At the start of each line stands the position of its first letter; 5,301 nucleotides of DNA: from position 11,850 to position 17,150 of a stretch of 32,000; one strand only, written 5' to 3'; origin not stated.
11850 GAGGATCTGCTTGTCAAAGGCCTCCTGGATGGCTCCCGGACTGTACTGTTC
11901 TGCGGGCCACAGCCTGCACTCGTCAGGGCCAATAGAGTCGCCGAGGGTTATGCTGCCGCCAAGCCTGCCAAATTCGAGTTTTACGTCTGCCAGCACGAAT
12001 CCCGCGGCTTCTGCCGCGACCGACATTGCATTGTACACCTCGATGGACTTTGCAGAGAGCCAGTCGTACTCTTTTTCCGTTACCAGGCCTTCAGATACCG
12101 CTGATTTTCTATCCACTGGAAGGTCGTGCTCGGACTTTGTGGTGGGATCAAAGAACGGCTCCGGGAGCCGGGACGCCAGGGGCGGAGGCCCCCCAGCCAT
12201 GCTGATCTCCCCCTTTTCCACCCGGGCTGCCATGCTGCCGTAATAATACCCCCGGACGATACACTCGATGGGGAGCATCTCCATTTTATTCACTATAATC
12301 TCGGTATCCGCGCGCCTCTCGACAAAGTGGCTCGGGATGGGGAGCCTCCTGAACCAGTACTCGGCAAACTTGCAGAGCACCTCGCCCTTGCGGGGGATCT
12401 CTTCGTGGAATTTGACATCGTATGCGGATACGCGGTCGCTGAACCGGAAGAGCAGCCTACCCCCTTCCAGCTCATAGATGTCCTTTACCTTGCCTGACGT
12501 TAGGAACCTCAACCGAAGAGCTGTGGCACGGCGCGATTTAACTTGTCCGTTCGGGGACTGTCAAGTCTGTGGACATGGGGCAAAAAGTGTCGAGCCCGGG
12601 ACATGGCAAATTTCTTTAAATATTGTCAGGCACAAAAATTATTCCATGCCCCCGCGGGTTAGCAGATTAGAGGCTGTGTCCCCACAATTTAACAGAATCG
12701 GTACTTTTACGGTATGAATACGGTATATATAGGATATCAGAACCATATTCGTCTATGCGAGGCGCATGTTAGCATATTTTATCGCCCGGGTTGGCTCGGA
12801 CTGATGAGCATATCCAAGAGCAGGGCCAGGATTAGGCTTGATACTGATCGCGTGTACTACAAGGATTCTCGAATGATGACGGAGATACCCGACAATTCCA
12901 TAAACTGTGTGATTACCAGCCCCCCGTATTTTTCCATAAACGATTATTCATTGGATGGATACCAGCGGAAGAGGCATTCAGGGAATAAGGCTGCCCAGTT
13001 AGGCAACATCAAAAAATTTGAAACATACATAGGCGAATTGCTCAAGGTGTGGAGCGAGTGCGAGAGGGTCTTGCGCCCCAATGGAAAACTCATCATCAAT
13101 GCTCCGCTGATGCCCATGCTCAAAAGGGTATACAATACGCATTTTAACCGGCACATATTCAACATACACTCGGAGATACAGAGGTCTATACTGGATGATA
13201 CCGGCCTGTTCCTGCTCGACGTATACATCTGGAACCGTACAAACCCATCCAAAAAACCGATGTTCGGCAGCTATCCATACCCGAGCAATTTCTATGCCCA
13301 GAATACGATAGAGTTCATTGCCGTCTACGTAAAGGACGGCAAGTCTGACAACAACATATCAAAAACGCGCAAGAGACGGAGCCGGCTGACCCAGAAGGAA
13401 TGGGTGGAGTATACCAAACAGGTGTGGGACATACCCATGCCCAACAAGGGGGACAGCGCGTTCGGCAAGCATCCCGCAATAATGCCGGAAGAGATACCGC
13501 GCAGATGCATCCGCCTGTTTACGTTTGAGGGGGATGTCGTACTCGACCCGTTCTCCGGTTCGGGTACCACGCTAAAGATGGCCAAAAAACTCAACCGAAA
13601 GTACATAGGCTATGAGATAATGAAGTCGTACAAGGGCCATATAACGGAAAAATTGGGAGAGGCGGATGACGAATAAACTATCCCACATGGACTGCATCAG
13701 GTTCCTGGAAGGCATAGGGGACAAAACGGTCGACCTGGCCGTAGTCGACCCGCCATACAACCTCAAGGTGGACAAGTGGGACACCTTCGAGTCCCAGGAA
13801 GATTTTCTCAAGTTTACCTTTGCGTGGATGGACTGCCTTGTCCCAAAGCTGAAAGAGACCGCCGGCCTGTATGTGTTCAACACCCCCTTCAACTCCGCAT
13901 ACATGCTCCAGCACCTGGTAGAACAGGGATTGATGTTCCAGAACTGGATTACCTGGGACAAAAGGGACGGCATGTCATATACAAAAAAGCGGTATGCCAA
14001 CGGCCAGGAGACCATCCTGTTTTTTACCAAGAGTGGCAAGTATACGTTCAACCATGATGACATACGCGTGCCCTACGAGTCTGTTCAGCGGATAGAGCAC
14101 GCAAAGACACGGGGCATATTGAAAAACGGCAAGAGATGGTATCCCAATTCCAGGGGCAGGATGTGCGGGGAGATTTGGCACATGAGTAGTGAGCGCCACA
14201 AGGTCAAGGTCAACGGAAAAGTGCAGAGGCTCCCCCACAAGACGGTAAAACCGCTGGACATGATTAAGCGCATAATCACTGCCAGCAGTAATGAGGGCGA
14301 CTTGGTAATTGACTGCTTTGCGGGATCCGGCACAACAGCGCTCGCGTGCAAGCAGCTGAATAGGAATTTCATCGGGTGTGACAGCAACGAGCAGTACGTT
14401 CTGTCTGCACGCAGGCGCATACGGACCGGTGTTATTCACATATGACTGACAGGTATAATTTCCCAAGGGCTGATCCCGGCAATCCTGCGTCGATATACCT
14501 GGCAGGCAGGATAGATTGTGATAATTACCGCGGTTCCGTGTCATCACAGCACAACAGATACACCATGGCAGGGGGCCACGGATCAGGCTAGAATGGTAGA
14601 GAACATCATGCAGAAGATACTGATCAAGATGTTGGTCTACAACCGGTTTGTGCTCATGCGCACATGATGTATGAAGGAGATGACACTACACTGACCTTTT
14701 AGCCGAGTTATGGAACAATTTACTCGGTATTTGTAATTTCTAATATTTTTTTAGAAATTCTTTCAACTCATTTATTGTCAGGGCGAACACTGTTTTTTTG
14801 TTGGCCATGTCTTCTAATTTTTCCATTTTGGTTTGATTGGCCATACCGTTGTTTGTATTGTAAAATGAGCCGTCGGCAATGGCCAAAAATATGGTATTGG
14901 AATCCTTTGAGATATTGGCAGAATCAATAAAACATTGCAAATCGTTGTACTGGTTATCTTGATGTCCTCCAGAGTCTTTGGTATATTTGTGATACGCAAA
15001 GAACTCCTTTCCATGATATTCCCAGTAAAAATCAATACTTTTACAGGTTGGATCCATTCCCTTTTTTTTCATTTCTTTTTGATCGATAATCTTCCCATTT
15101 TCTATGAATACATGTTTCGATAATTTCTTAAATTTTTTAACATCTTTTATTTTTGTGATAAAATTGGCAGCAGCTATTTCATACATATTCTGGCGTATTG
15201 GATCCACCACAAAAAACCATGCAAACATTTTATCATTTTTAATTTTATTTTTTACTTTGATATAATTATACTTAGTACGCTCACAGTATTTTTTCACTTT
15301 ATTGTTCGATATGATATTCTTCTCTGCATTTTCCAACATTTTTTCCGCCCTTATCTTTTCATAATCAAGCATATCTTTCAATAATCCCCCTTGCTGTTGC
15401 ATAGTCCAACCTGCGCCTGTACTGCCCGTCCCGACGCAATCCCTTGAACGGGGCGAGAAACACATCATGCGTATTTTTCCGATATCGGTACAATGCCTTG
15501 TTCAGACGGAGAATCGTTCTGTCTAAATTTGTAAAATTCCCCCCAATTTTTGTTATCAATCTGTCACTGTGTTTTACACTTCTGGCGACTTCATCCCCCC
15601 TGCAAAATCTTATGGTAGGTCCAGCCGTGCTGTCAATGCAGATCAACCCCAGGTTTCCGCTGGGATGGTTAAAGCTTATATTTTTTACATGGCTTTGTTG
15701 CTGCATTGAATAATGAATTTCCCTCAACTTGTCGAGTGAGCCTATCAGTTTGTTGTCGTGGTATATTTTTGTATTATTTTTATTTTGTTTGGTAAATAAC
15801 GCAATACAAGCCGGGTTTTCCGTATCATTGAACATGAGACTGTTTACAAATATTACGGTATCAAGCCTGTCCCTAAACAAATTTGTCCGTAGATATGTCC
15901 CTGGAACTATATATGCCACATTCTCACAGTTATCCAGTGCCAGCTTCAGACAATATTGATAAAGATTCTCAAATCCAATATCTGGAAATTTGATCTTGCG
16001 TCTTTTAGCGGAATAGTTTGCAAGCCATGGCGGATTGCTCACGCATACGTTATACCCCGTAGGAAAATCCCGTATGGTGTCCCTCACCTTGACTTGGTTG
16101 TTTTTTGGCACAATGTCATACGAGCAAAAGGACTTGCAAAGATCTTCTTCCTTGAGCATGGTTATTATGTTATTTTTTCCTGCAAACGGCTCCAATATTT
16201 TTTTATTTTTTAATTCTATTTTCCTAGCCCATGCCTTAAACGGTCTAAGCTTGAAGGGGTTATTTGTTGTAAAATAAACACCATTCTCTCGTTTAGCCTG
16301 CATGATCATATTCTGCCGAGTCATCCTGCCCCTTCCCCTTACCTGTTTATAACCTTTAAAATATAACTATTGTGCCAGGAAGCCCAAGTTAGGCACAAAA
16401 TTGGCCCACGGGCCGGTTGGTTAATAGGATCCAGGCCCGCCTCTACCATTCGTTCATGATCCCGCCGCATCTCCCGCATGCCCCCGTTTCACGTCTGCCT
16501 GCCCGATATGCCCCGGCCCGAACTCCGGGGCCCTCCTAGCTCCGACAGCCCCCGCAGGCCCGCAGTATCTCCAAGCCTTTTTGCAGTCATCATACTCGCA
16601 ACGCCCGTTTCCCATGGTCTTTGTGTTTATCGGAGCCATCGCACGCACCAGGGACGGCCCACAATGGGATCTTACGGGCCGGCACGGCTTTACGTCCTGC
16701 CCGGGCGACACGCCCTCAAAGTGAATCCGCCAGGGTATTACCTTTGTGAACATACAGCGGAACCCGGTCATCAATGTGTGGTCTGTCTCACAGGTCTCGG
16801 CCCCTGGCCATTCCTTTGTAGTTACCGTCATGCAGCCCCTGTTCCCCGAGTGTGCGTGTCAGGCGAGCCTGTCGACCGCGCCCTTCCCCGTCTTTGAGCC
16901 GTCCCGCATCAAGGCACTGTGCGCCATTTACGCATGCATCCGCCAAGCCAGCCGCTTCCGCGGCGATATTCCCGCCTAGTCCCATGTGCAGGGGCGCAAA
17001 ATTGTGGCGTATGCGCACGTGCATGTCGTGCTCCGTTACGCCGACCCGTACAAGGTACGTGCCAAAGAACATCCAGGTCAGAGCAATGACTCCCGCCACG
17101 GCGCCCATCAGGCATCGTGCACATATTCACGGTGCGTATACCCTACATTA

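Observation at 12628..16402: Restriction-modification island with three methyltransferases of two classes, one small nuclease candidate and a two-step composition shift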

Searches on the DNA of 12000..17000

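Call 21: search_rna_families(source=window, start=12000, end=17000, threshold=evalue, max_evalue=1)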
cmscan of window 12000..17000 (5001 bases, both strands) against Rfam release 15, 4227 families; matches with E-value up to 1: 0.
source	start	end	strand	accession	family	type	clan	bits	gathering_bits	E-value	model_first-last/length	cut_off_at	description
